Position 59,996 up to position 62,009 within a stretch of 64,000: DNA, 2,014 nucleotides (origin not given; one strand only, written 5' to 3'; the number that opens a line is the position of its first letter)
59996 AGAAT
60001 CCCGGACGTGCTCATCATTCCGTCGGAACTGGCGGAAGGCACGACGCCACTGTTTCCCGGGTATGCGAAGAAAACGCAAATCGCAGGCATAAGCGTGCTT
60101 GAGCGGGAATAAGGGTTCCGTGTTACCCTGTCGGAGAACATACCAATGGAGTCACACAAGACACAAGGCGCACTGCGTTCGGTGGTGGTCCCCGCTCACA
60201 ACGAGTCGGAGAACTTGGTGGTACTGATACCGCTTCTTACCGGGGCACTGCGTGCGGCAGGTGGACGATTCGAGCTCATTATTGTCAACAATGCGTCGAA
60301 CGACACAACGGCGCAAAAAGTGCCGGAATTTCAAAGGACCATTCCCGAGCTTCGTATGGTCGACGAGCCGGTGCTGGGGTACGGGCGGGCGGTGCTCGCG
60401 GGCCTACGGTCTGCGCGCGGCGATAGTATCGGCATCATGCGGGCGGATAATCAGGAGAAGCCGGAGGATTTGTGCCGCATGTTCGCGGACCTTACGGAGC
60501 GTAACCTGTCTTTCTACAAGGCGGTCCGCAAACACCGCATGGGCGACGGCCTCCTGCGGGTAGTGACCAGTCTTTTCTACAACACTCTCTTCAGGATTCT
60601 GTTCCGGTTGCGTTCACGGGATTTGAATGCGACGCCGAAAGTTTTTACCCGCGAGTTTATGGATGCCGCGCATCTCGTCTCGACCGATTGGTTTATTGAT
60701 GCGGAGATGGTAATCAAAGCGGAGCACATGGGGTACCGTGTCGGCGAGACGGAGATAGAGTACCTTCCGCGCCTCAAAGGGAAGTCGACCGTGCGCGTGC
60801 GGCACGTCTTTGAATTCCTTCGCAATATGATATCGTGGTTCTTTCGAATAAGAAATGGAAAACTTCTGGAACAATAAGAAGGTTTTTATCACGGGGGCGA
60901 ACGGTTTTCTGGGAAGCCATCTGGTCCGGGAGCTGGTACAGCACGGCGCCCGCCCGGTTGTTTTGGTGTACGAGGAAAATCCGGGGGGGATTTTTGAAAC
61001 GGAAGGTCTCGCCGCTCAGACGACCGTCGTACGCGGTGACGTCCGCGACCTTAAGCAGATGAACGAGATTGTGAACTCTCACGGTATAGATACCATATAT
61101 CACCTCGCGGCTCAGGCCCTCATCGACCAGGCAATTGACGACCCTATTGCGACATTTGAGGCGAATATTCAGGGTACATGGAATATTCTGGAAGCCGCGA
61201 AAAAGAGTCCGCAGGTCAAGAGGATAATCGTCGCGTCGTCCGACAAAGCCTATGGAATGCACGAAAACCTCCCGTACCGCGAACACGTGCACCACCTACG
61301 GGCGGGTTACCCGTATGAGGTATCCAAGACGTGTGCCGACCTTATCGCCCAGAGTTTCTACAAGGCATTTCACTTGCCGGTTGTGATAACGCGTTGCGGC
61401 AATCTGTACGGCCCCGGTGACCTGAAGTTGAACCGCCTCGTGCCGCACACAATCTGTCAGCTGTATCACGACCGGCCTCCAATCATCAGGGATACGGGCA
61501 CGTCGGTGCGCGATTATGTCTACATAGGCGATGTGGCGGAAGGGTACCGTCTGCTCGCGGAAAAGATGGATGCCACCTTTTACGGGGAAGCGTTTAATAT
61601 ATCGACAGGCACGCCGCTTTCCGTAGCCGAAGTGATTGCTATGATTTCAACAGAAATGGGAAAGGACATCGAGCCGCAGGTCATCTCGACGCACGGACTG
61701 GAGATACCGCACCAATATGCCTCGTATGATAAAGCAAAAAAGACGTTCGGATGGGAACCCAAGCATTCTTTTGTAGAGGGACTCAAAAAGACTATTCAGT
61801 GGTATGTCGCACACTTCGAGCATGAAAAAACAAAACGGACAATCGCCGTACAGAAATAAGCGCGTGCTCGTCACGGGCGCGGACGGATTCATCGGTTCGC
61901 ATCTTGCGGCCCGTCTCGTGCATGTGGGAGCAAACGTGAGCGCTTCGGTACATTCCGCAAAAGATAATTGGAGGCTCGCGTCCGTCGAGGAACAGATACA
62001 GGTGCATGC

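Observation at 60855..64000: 3,6-dideoxyhexose-type module: CDP-glucose-4,6-dehydratase-like, SDR, and a His-variant E1/ColD-type 3-dehydrase; an OYE ene-reductase coupled to an RmlD-like reductase may substitute for E3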

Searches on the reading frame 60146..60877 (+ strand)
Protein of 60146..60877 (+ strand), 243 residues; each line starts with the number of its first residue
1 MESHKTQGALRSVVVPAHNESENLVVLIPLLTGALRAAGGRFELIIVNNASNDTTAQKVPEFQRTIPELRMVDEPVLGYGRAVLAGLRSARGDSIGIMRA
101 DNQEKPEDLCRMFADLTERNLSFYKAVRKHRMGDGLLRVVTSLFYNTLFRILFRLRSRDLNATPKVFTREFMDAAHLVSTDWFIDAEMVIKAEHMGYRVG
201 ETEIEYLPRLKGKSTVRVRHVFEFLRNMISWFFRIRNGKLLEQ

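Call 9: search_protein_families(library=ncbifam, proteins=[window:60146-60877:+], max_evalue=0.00001)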
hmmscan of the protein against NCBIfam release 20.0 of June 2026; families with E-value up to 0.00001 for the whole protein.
window:60146-60877:+ (243 aa): 9 families
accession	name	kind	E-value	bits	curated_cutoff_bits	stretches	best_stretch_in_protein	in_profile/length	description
NF007986.1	PRK10714.1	equivalog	9.3e-11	41.3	529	1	12-174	9-171/316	undecaprenyl-phosphate 4-deoxy-4-formamido-L-arabinose transferase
NF047588.1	GlcsyltransPgfSStrep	equivalog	7.2e-09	35.3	500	1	12-173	4-165/308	glycosyltransferase PgfS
TIGR04182.1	glyco_TIGR04182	equivalog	3.1e-08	33.4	325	1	13-215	4-199/293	S-layer glycoprotein N-glycosyltransferase AglJ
NF038302.1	EPS_HpsE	equivalog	3.1e-08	33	300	1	12-106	4-101/307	hormogonium polysaccharide biosynthesis glycosyltransferase HpsE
TIGR03937.1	PgaC_IcaA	equivalog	1.2e-07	31.1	422.3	1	9-102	45-136/407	poly-beta-1,6-N-acetyl-D-glucosamine synthase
NF007482.0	PRK10073.1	equivalog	1.5e-07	30.7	423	1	10-107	7-101/334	glycosyltransferase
TIGR04283.1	glyco_like_mftF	equivalog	2.8e-07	30.4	182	1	12-131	2-111/221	TIGR04283 family arsenosugar biosynthesis glycosyltransferase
NF041875.1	EPS_EpsD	equivalog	4e-06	26.5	370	1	12-109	2-97/325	exopolysaccharide biosynthesis glycosyltransferase EpsD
NF058614.1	PPMAGASynPpgS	equivalog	8.3e-06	25.4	370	0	13-207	4-197/226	polyprenyl-phospho-N-acetylgalactosaminyl synthase PpgS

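Call 10: search_protein_families(library=pfam, proteins=[window:60146-60877:+], max_evalue=0.00001)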
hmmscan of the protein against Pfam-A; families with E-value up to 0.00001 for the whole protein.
window:60146-60877:+ (243 aa): 1 family
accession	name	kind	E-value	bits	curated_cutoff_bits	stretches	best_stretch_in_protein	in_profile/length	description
PF00535.33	Glycos_transf_2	-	6.7e-18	65.6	23.3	1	12-155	1-140/168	Glycosyl transferase family 2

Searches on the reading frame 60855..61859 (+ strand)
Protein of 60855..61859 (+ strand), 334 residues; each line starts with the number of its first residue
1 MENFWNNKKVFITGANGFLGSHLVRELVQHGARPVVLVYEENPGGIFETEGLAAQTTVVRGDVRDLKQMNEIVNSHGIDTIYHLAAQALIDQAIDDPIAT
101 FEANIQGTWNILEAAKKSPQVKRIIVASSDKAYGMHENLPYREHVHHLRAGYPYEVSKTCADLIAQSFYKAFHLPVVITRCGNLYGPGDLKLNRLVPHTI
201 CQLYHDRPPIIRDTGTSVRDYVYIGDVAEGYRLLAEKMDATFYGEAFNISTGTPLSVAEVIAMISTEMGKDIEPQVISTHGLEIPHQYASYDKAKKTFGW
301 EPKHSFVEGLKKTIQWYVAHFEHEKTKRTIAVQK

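Call 9: search_protein_families(library=ncbifam, proteins=[window:60855-61859:+], max_evalue=0.00001)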
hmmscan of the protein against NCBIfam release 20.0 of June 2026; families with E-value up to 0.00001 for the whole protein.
window:60855-61859:+ (334 aa): 32 families (the best 25 are shown)
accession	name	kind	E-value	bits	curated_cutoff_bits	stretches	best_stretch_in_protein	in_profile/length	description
TIGR01181.1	dTDP_gluc_dehyt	equivalog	4.1e-55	187.1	365.1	1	10-321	2-315/321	dTDP-glucose 4,6-dehydratase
TIGR02622.1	CDP_4_6_dhtase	equivalog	2.1e-54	185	278.45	1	4-331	1-344/352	CDP-glucose 4,6-dehydratase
TIGR04180.1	EDH_00030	hypoth_equivalog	8.2e-52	176.1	475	1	10-304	1-296/297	NAD-dependent 4,6-dehydratase LegB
TIGR01179.1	galE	equivalog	9.7e-41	139.7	262.3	2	9-186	1-178/332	UDP-glucose 4-epimerase GalE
NF007582.0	PRK10217.1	equivalog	1.2e-35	123.3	698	1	8-321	2-335/355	dTDP-glucose 4,6-dehydratase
NF007956.0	PRK10675.1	subfamily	2.3e-33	115.7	394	2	9-171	2-166/338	UDP-glucose 4-epimerase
NF007490.0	PRK10084.1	subfamily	3.7e-31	108.4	649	1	9-324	2-341/361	dTDP-glucose 4,6-dehydratase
NF011728.1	PRK15181.1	equivalog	1.4e-28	99.9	760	1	7-320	15-340/348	Vi polysaccharide biosynthesis UDP-N-acetylglucosaminuronic acid C-4 epimerase TviC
TIGR03466.1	HpnA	hypoth_equivalog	7.2e-28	97.4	367.65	1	9-269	2-247/327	hopanoid-associated sugar epimerase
TIGR02197.1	heptose_epim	equivalog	3.8e-20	72.3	274.6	1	11-318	2-314/316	ADP-glyceromanno-heptose 6-epimerase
NF042422.1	oxyalk_red_OleD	equivalog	3.3e-19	69.4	580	1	9-267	2-249/329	2-alkyl-3-oxoalkanoate reductase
NF052578.1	StrlDmthSdmBMthl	equivalog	1.1e-17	64.7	600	1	11-277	4-254/328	sterol demethylase protein SdmB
NF047922.1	GDPFucSynFcl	equivalog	4.8e-17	62.4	500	1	7-322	2-306/308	GDP-L-fucose synthase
NF042423.1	oxyalk_red_Shew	equivalog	6e-17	61.7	580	1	8-265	9-254/331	2-alkyl-3-oxoalkanoate reductase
TIGR03589.1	PseB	equivalog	7.6e-14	51.4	407.75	1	5-133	2-129/324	UDP-N-acetylglucosamine 4,6-dehydratase (inverting)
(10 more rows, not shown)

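Call 10: search_protein_families(library=pfam, proteins=[window:60855-61859:+], max_evalue=0.00001)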
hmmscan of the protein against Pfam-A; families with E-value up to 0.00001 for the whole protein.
window:60855-61859:+ (334 aa): 9 families
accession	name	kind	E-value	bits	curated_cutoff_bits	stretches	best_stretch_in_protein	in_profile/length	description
PF01370.27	Epimerase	-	1.2e-55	189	20.9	1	10-249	1-239/240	NAD dependent epimerase/dehydratase family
PF16363.11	GDP_Man_Dehyd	-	1.4e-52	179.7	27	1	11-313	1-332/332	GDP-mannose 4,6 dehydratase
PF01073.25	3Beta_HSD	-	4.4e-19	69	22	1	12-271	2-271/280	3-beta hydroxysteroid dehydrogenase/isomerase family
PF02719.21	Polysacc_synt_2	-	2.2e-18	66.9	20.2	1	10-132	1-131/293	Polysaccharide biosynthesis protein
PF07993.18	NAD_binding_4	-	1.2e-14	54.5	20.1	1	12-186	1-209/258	Male sterility protein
PF04321.23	RmlD_sub_bind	-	1.3e-10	41.3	27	1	9-144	2-116/287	RmlD substrate binding domain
PF13460.12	NAD_binding_10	-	4.3e-09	36.9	27.2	1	14-138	1-107/184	NAD(P)H-binding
PF08659.16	KR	-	4.7e-09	36.9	22.6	1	10-136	3-144/180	KR domain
PF05368.20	NmrA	-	2.2e-06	27.9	27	0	7-133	2-114/298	NmrA-like family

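Call 77: search_solved_structures(query=window:60855-61859:+, show_alignments=1, max_evalue=1e-25)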
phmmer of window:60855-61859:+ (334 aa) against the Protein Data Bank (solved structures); distinct sequences matched with E-value up to 1e-25: 29.
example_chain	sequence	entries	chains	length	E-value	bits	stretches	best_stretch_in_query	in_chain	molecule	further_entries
6bi4_A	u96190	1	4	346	2.8e-42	148.4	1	6-322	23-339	dTDP-glucose 4,6-dehydratase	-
2hun_A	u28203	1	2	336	2.3e-39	138.8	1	7-319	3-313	336aa long hypothetical dTDP-glucose 4,6-dehydratase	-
8shh_A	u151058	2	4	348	4.8e-35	124.6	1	9-320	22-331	dTDP-glucose 4,6-dehydratase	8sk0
1rkx_A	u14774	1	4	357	2.3e-34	122.3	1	3-317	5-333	CDP-glucose-4,6-dehydratase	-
6vlo_A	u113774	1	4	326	2.9e-34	122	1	8-319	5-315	Putative dTDP-D-glucose 4,6-dehydratase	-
1wvg_A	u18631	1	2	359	7e-34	120.7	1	2-322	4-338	CDP-glucose 4,6-dehydratase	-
6pmh_A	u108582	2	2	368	2.9e-33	118.7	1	5-322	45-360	UDP-glucose 4-epimerase related protein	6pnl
1r66_A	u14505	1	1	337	2.8e-32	115.5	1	9-318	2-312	TDP-glucose-4,6-dehydratase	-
4zrm_A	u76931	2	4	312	6.9e-32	114.2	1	8-317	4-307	UDP-glucose 4-epimerase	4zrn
6bwl_A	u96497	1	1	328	1.2e-31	113.4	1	9-318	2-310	Pal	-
1r6d_A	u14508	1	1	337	1.4e-31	113.2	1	9-318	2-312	TDP-glucose-4,6-dehydratase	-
6dnt_A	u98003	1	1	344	6e-31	111.1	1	6-322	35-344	NAD-dependent epimerase/dehydratase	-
1bxk_A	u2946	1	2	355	1.1e-30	110.2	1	8-320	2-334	PROTEIN (DTDP-GLUCOSE 4,6-DEHYDRATASE)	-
8du1_A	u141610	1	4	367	1.5e-29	106.5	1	7-322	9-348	dTDP-glucose 4,6-dehydratase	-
1g1a_A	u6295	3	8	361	1.6e-29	106.4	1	9-322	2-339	DTDP-D-GLUCOSE 4,6-DEHYDRATASE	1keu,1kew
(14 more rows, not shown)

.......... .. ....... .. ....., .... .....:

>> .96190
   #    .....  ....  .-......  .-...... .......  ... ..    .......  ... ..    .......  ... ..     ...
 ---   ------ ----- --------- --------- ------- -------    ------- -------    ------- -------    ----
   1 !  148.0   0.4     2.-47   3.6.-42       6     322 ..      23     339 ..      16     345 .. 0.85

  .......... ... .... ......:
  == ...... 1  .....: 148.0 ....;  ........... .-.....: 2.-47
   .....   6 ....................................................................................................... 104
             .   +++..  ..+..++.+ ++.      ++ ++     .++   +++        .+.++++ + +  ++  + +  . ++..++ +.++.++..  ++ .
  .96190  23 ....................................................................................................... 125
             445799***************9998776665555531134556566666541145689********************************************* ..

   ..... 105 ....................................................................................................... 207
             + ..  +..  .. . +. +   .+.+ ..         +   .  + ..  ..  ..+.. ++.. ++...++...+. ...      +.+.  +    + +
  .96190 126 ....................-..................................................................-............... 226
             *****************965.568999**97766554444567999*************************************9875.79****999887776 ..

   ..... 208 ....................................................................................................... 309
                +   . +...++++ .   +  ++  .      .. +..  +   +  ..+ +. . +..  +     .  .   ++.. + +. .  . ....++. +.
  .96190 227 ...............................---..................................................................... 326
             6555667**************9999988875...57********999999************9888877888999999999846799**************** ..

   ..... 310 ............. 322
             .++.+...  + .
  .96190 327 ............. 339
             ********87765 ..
